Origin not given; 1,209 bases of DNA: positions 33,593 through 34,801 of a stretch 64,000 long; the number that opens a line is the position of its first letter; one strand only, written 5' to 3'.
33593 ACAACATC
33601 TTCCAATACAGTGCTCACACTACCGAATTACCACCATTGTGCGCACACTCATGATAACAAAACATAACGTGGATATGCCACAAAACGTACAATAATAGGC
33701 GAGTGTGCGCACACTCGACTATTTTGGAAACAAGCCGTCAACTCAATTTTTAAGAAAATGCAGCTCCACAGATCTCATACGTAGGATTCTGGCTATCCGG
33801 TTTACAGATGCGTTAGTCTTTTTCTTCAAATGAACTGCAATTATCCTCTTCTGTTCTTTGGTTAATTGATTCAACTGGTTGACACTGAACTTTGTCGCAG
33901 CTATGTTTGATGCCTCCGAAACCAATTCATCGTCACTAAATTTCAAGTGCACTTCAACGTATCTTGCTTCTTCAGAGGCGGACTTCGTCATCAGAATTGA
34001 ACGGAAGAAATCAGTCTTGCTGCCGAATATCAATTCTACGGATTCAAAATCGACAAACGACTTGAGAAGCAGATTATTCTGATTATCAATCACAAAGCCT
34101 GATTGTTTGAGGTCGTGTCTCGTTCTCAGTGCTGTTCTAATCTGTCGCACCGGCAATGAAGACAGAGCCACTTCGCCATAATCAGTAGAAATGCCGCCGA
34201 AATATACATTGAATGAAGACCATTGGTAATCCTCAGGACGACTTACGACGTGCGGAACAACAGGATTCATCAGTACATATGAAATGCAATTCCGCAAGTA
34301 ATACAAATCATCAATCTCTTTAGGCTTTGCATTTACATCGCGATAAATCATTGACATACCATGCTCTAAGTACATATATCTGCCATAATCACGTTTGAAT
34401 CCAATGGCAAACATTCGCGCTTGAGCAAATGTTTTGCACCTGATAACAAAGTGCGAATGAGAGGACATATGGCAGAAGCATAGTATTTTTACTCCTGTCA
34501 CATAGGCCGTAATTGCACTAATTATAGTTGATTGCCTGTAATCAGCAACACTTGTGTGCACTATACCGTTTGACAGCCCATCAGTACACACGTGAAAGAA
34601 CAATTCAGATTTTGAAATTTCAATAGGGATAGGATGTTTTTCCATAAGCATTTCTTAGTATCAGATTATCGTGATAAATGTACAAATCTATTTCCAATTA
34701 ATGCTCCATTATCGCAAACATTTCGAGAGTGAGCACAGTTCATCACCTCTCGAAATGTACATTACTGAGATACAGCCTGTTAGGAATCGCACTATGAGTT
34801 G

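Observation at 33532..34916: HUH/Y1 RAYT-like transposase flanked on both sides by clusters of a GC-rich palindrome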

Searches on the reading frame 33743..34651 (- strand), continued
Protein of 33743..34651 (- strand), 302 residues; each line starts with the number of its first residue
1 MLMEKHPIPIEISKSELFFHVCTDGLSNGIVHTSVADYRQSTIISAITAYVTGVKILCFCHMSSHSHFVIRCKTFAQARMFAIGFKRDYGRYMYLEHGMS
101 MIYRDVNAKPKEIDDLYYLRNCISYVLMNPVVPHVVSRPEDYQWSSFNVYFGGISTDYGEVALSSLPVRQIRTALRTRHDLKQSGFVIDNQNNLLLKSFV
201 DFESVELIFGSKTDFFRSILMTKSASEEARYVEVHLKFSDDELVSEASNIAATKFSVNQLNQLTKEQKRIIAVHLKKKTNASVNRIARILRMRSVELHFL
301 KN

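Call 26: fold_search(model_id=the predicted structure, library=pdb)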
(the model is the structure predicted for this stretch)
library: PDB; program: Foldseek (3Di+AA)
matches with E <= 10: 1096; with E <= 0.001: 1
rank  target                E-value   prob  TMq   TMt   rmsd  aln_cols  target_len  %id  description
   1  4er8_A                1.9e-04  1.00  0.34  0.57   6.5       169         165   15  Structure of the REP associates tyrosine transposase bound to a REP hairpin (released 2012-08-15)
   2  2xqc_D                1.7e-02  1.00  0.25  0.53   2.4        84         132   19  DEINOCOCCUS RADIODURANS ISDRA2 TRANSPOSASE COMPLEXED WITH LEFT END RECOGNITION AND CLEAVAGE SITE AND ZN (released 2010-10-13)
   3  2vhg_A                2.6e-02  1.00  0.24  0.54   5.0       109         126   12  Crystal Structure of the ISHp608 Transposase in Complex with Right End 31-mer DNA (released 2008-02-19)
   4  2xo6_D                2.6e-02  1.00  0.23  0.50   3.0        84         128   17  DEINOCOCCUS RADIODURANS ISDRA2 TRANSPOSASE Y132F MUTANT COMPLEXED WITH LEFT END RECOGNITION AND CLEAVAGE SITE (released 2010-10-13)
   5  2xm3_D                2.7e-02  1.00  0.23  0.51   2.6        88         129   17  Deinococcus radiodurans ISDra2 Transposase Left end DNA complex (released 2010-10-13)
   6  2ec2_D                2.7e-02  1.00  0.23  0.50   3.1        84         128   19  Crystal structure of transposase from Sulfolobus tokodaii (released 2007-02-27)
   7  2vic_A                2.7e-02  1.00  0.27  0.51  10.4       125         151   13  CRYSTAL STRUCTURE OF THE ISHP608 TRANSPOSASE IN COMPLEX with Left end 26- mer DNA and manganese (released 2008-02-19)
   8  2a6o_A                2.7e-02  1.00  0.24  0.45   7.5       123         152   12  Crystal Structure of the ISHp608 Transposase in Complex with Stem-loop DNA (released 2005-10-25)
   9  2xm3_C                2.8e-02  1.00  0.23  0.51   2.8        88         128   18  Deinococcus radiodurans ISDra2 Transposase Left end DNA complex (released 2010-10-13)
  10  2xo6_A                3.3e-02  1.00  0.25  0.53   2.3        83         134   16  DEINOCOCCUS RADIODURANS ISDRA2 TRANSPOSASE Y132F MUTANT COMPLEXED WITH LEFT END RECOGNITION AND CLEAVAGE SITE (released 2010-10-13)
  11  2xm3_B                3.3e-02  1.00  0.23  0.51   2.8        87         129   15  Deinococcus radiodurans ISDra2 Transposase Left end DNA complex (released 2010-10-13)
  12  2xma_E                3.3e-02  1.00  0.23  0.46   2.8        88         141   18  DEINOCOCCUS RADIODURANS ISDRA2 TRANSPOSASE RIGHT END DNA COMPLEX (released 2010-10-13)
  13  2ec2_B                3.3e-02  0.99  0.23  0.48   5.6       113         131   16  Crystal structure of transposase from Sulfolobus tokodaii (released 2007-02-27)
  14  2vhg_B                3.6e-02  1.00  0.24  0.53   5.1       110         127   12  Crystal Structure of the ISHp608 Transposase in Complex with Right End 31-mer DNA (released 2008-02-19)
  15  2f4f_A                3.6e-02  0.99  0.21  0.44   5.6       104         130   15  Crystal structure of IS200 transposase (released 2005-12-13)
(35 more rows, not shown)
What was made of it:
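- On Y1 HUH transposase superfamily: The Foldseek top hits are 4er8 (E 1.9e-4) and then ISDra2, IS608, IS200 and Sulfolobus TnpA, all at probability ~1.0 (call 26).
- Closest known: IS200/IS605 TnpA. Same: They share the Y1 HUH fold (call 26) and the logic of recognising a hairpin in single-stranded DNA.
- Foldseek's top hit is 4er8, E. coli RAYT bound to a REP hairpin (E 1.9e-4, TMt 0.57), followed by IS200/IS605 TnpA structures (call 26). The enzyme has the Y1 HUH fold (call 26).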

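Call 27: find_encoding_contigs(protein=P0046, flank=10000, max_places=5)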
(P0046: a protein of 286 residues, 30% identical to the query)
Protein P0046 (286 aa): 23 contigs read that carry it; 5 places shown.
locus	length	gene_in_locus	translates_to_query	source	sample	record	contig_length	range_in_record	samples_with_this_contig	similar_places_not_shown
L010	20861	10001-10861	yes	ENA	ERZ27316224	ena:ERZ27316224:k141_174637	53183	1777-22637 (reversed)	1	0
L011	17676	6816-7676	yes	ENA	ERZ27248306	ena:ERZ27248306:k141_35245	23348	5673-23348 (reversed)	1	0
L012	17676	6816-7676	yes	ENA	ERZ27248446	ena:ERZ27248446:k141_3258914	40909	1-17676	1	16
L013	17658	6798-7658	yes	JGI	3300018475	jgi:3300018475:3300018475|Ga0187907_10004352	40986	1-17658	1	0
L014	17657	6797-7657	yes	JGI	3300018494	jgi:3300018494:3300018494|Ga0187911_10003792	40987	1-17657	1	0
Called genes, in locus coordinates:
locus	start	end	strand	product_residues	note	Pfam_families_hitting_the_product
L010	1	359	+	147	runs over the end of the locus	-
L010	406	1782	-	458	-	PF00248:Aldo_ket_red, PF13187:Fer4_9 (weak), PF13534:Fer4_17 (faint)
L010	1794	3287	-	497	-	PF12801:Fer4_5, PF12801:Fer4_5 (weak), PF12838:Fer4_7 (weak), PF13187:Fer4_9 (weak), PF12838:Fer4_7, PF13187:Fer4_9 (weak), PF00037:Fer4 (weak), PF12797:Fer4_2 (weak), +5 more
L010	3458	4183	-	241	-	PF13353:Fer4_12, PF04055:Radical_SAM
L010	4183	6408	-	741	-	PF02901:PFL-like, PF01228:Gly_radical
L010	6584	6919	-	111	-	PF00436:SSB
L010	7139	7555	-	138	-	-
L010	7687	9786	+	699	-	PF19310:TOP_N (weak), PF01432:Peptidase_M3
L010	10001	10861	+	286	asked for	-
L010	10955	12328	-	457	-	PF03825:Nuc_H_symport, PF12832:MFS_1_like, PF07690:MFS_1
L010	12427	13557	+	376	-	PF01702:TGT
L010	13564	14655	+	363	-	PF03739:LptF_LptG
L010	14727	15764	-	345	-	PF01063:Aminotran_4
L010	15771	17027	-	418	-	PF00291:PALP, PF00585:Thr_dehydrat_C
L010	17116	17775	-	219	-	PF04263:TPK_catalytic, PF21275:Thi_PPkinase_C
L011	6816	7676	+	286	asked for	-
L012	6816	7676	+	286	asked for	-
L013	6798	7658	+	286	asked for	-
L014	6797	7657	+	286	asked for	-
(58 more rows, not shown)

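Call 50: search_protein_representatives(alignment_id=A1)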
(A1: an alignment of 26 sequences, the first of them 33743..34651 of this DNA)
Query: 26 sequences, 296 profile positions. Proteins with E-value up to 0.001 (for the whole library): 18909; up to 1e-10: 5655; up to 1e-30: 422. The best 150 are listed.
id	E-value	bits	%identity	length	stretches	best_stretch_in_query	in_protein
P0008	1.7e-126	437.8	-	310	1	5-294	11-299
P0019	3.9e-125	433.3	-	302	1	3-294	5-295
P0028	1.7e-114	398.4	-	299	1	4-294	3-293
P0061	9.0e-109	379.6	-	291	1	7-292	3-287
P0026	1.1e-105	369.4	-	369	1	6-294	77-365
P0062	8.9e-105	366.5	-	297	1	2-294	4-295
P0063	7.4e-102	356.9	-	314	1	5-294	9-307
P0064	6.9e-98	343.9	-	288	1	10-291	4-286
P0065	6.0e-97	340.8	-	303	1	8-295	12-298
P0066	1.9e-96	339.1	-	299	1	4-293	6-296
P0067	1.4e-95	336.3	-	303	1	5-294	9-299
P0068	1.8e-94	332.7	-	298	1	9-293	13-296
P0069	4.5e-84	298.5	-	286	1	9-293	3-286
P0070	1.9e-77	276.8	-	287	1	9-293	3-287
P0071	3.3e-77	276.0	-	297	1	7-294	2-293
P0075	1.9e-72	260.4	-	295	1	5-292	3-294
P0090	9.7e-61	221.9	-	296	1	4-293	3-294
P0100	4.4e-59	216.5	-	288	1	10-293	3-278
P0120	8.8e-56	205.6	-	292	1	7-284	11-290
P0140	4.5e-52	193.5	-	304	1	10-293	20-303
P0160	7.2e-50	186.2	-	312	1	9-291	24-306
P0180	1.0e-47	179.2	-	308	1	7-295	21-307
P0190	2.1e-46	174.9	-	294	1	5-293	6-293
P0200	2.1e-45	171.6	-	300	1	9-294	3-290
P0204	2.6e-45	171.3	-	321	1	6-293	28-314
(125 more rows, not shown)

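Call 51: search_protein_families(library=pfam, proteins=[P0075, P0090, P0100, P0120, P0140, P0160, P0180, P0190, P0200, P0204], max_evalue=0.1)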
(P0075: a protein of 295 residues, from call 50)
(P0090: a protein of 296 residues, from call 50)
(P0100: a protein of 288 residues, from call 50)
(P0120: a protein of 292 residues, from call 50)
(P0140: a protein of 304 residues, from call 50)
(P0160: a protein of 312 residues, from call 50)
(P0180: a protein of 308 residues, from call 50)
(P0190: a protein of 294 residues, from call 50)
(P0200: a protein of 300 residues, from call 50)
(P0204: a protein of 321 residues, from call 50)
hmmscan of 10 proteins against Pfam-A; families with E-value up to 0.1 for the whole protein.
P0075 (295 aa): 1 family
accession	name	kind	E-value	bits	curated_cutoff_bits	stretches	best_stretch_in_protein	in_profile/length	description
PF01797.21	Y1_Tnp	-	4e-07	30.6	23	1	44-93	39-89/121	Transposase IS200 like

P0090 (296 aa): 2 families
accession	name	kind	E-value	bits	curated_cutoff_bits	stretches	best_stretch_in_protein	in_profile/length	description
PF01797.21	Y1_Tnp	-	2.3e-06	28.2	23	1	36-90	31-85/121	Transposase IS200 like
PF24711.1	YxiG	-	0.003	18.2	27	1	51-116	18-85/129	YxiG-like protein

P0100 (288 aa): 1 family
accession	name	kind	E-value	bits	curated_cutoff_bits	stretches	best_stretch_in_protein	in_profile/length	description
PF01797.21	Y1_Tnp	-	0.0025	18.3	23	1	32-77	33-79/121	Transposase IS200 like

P0120 (292 aa): 1 family
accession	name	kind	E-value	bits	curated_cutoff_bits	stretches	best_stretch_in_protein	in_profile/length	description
PF01797.21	Y1_Tnp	-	1.7e-06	28.6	23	1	34-95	24-86/121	Transposase IS200 like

P0140 (304 aa): 2 families
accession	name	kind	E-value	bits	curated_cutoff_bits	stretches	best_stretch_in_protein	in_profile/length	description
PF01797.21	Y1_Tnp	-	2.3e-06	28.2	23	1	22-102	7-86/121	Transposase IS200 like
PF04218.19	CENP-B_N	-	0.0013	18.7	21.2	1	261-304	3-44/53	CENP-B N-terminal DNA-binding domain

P0160 (312 aa): 2 families
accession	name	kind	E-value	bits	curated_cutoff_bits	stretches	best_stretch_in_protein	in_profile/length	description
PF01797.21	Y1_Tnp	-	0.017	15.7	23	1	52-82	31-61/121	Transposase IS200 like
PF11929.14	DUF3447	-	0.029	14.8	26.9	1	42-91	25-69/76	Domain of unknown function (DUF3447)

P0180 (308 aa): 1 family
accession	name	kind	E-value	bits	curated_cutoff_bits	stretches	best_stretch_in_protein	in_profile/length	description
PF01797.21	Y1_Tnp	-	0.0088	16.6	23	1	55-101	35-78/121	Transposase IS200 like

P0190 (294 aa): 0 families

P0200 (300 aa): 2 families
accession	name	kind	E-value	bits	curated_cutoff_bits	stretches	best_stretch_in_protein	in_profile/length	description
PF01797.21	Y1_Tnp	-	0.024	15.2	23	1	7-90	8-91/121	Transposase IS200 like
PF13848.12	Thioredoxin_6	-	0.073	13.4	27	0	62-122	84-141/184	Thioredoxin-like domain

P0204 (321 aa): 1 family
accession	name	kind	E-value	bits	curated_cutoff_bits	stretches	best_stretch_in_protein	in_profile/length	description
PF01797.21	Y1_Tnp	-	0.031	14.8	23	1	67-116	39-89/121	Transposase IS200 like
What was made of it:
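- On Y1 HUH transposase superfamily (Pfam Y1_Tnp, PF01797): Of 10 more distant family members, 4 score 28-31 bits against the 23-bit gathering threshold (call 51).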

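Call 65: search_solved_structures(query=A5, max_evalue=10, show_alignments=4)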
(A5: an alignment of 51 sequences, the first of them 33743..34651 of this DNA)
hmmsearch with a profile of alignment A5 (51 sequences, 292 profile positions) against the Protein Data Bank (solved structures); distinct sequences matched with E-value up to 10: 6.
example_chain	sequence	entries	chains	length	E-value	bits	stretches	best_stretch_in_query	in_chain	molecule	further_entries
4er8_A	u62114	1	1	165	0.008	18.7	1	33-138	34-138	TnpArep for protein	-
2xo6_A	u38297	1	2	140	0.074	15.6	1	40-88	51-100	TRANSPOSASE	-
2xm3_A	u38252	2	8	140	0.074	15.5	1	40-88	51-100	TRANSPOSASE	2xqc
2xma_A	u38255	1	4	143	0.078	15.5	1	40-88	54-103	TRANSPOSASE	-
9cfs_A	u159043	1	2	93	2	10.8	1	216-273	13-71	Long regulatory protein rop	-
8i2e_B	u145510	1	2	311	5.1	9.5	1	82-166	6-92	Probable peptidoglycan endopeptidase LytE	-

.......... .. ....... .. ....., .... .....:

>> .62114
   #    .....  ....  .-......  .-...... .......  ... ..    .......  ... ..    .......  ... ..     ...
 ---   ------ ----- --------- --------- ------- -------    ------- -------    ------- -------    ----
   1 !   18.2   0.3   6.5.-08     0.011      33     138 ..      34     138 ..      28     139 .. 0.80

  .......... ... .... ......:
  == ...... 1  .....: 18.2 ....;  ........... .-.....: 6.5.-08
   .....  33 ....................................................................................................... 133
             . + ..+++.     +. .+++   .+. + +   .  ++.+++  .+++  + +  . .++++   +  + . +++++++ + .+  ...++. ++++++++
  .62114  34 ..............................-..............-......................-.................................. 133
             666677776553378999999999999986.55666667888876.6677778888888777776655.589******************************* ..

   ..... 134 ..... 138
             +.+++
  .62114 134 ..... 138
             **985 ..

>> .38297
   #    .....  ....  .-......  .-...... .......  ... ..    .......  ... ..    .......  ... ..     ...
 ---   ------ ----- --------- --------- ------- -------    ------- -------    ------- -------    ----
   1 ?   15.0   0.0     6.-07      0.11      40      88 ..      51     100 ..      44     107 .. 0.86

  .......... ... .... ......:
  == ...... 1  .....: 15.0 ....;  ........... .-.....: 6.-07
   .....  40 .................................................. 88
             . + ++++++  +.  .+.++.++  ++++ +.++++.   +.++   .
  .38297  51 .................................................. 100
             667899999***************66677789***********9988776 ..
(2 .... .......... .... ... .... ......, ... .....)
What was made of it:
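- On Y1 HUH transposase superfamily: They align to the HMH and Y motifs of TnpAREP (call 65).
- The family profile's best PDB hit is also 4er8 (E 0.008), with the catalytic motifs aligned (call 65).
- Tried and rejected: The broader profile A5 was needed to reach 4er8 (call 65).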

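Call 75: find_encoding_contigs(protein=P0005, flank=5000, max_places=3)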
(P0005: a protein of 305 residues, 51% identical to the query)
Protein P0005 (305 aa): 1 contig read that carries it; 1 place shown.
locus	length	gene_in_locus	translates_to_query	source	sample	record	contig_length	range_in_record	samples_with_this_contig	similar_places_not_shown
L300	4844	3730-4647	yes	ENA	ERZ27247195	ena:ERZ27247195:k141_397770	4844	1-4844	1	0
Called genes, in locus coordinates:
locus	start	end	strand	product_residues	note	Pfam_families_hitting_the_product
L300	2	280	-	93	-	?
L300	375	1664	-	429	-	PF01637:ATPase_2 (weak), PF13173:AAA_14, PF13635:DUF4143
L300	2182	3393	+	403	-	PF01637:ATPase_2 (faint), PF00004:AAA (weak), PF13173:AAA_14, PF13635:DUF4143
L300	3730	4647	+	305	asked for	PF01797:Y1_Tnp (faint)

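Call 76: find_encoding_contigs(protein=P0015, flank=6000, max_places=3)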
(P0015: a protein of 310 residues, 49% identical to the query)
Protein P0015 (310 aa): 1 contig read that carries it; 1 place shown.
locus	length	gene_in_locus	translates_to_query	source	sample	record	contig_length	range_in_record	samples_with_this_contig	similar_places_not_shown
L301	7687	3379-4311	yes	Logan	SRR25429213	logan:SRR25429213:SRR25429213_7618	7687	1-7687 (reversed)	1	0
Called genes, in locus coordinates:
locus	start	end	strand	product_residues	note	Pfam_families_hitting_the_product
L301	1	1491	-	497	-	?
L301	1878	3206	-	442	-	PF02881:SRP54_N, PF06414:Zeta_toxin, PF13401:AAA_22 (weak), PF00448:SRP54, PF01656:CbiA (faint), PF02978:SRP_SPB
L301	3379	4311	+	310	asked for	-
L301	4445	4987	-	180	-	PF09719:C_GCAxxG_C_C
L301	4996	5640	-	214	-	-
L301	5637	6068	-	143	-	-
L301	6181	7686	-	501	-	?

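Call 77: find_encoding_contigs(protein=P0030, flank=6000, max_places=3)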
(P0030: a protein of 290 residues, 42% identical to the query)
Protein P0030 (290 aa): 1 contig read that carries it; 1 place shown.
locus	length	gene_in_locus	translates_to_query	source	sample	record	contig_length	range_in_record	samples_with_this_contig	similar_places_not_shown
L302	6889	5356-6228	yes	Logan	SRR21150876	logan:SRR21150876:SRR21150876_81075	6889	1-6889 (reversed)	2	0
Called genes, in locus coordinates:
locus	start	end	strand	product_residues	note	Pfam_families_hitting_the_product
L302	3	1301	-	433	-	?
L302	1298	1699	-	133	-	-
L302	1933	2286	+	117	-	PF00436:SSB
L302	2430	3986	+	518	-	PF12801:Fer4_5, PF25160:LdpA_Fe-S-bd (faint), PF12801:Fer4_5 (weak), PF12838:Fer4_7, PF13187:Fer4_9, PF00037:Fer4 (weak), PF12797:Fer4_2 (weak), PF12837:Fer4_6 (weak), +3 more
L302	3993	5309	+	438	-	PF00248:Aldo_ket_red, PF13183:Fer4_8 (faint), PF13187:Fer4_9, PF13237:Fer4_10 (faint), PF13534:Fer4_17 (weak)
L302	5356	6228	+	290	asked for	-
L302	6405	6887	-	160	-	?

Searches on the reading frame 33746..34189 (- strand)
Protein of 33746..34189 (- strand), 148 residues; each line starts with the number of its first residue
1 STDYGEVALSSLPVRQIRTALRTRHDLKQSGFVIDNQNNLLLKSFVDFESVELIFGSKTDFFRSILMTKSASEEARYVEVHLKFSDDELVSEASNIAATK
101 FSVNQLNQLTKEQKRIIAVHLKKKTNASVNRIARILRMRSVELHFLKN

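Call 62: predict_structure(alignment_id=A2)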
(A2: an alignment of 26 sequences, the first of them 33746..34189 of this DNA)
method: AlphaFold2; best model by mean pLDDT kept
length: 148 residues; sequences in the alignment: 26
mean_pLDDT: 80.5   pTM: 0.45
mean pLDDT of the five models: 80.5, 78.5, 77.1, 76.4, 75.0
residues with pLDDT >= 90: 45; 70-90: 71; 50-70: 28; < 50: 4
segments of 3 or more residues with pLDDT < 50: none
pLDDT, mean of each block of 10 residues (from residue 1): 70 86 82 85 73 72 63 54 78 93 92 94 89 93 85
secondary structure, 60 per line:
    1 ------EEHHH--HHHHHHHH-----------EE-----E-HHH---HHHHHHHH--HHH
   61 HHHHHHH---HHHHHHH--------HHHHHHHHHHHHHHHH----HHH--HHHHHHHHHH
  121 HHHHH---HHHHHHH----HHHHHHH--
elements in order: H14-21 H48-55 H58-67 H71-77 H86-101 H111-125 H129-135 H140-146
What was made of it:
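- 33746..34189 (-): C-terminal extension (residues 155-302), helical, with the last ~70 residues HTH-like. Model has pLDDT 80.5 (call 62).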

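Call 66: fold_search(model_id=the predicted structure, library=pdb)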
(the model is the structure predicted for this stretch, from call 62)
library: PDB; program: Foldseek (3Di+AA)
matches with E <= 10: 272; with E <= 0.001: 0
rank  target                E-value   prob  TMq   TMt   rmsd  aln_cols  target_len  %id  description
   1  2uxx_B                6.4e-01  0.16  0.21  0.23  15.7       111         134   15  Human LSD1 Histone Demethylase-CoREST in complex with an FAD- tranylcypromine adduct (released 2007-08-21)
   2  3zhi                  6.8e-01  0.13  0.15  0.25  12.1        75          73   13  N-terminal domain of the CI repressor from bacteriophage TP901-1 (released 2013-12-25)
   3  2pmi_B                8.6e-01  0.20  0.22  0.16  13.5       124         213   16  Structure of the Pho85-Pho80 CDK-cyclin Complex of the Phosphate-responsive Signal Transduction Pathway with Bound ATP (released 2007-12-11)
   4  2hcb_C                9.1e-01  0.77  0.33  0.16   3.3        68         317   16  Structure of AMPPCP-bound DnaA from Aquifex aeolicus (released 2006-07-25)
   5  3r8f_A                9.6e-01  0.23  0.33  0.17  13.2       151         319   14  Replication initiator DnaA bound to AMPPCP and single-stranded DNA (released 2011-09-28)
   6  3pvp_B                1.0e+00  0.66  0.30  0.43   4.0        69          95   12  Structure of Mycobacterium tuberculosis DnaA-DBD in complex with box2 DNA (released 2011-05-25)
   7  3pvp_A                1.2e+00  0.72  0.32  0.46   3.2        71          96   13  Structure of Mycobacterium tuberculosis DnaA-DBD in complex with box2 DNA (released 2011-05-25)
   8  2pk9_B                1.2e+00  0.35  0.23  0.16   5.8        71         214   21  Structure of the Pho85-Pho80 CDK-cyclin Complex of the Phosphate-responsive Signal Transduction Pathway (released 2007-12-11)
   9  2hcb_B                1.2e+00  0.21  0.33  0.17  13.1       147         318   16  Structure of AMPPCP-bound DnaA from Aquifex aeolicus (released 2006-07-25)
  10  6jcy_F                1.2e+00  0.06  0.20  0.18  19.4       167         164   16  Mycobacterium tuberculosis RNA polymerase transcription initiation open complex with a chimeric ECF sigma factor sigH/ (released 2019-05-29)
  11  1mfq_C                1.3e+00  0.08  0.15  0.18  13.2        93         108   11  Crystal Structure Analysis of a Ternary S-Domain Complex of Human Signal Recognition Particle (released 2002-09-20)
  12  5wh1_B                1.4e+00  0.16  0.24  0.18  11.4       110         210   14  Apo form of the C-terminal region of human Transcription Factor IIB (released 2017-11-29)
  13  2r0q_D                1.4e+00  0.12  0.21  0.17  11.1       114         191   10  Crystal structure of a serine recombinase- DNA regulatory complex (released 2008-04-01)
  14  6kon_F                1.4e+00  0.07  0.20  0.16  19.1       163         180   17  Mycobacterium tuberculosis initial transcription complex comprising sigma H and 5'-OH RNA of 5 nt (released 2020-03-11)
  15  7mq8_NJ               1.6e+00  0.18  0.22  0.05  13.8       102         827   20  Cryo-EM structure of the human SSU processome, state pre-A1 (released 2021-09-22)
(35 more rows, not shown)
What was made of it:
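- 33746..34189 (-): Foldseek matches to DnaA domain IV are non-significant (call 66).
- Checked: The structural resemblance is weak and non-significant (call 66).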
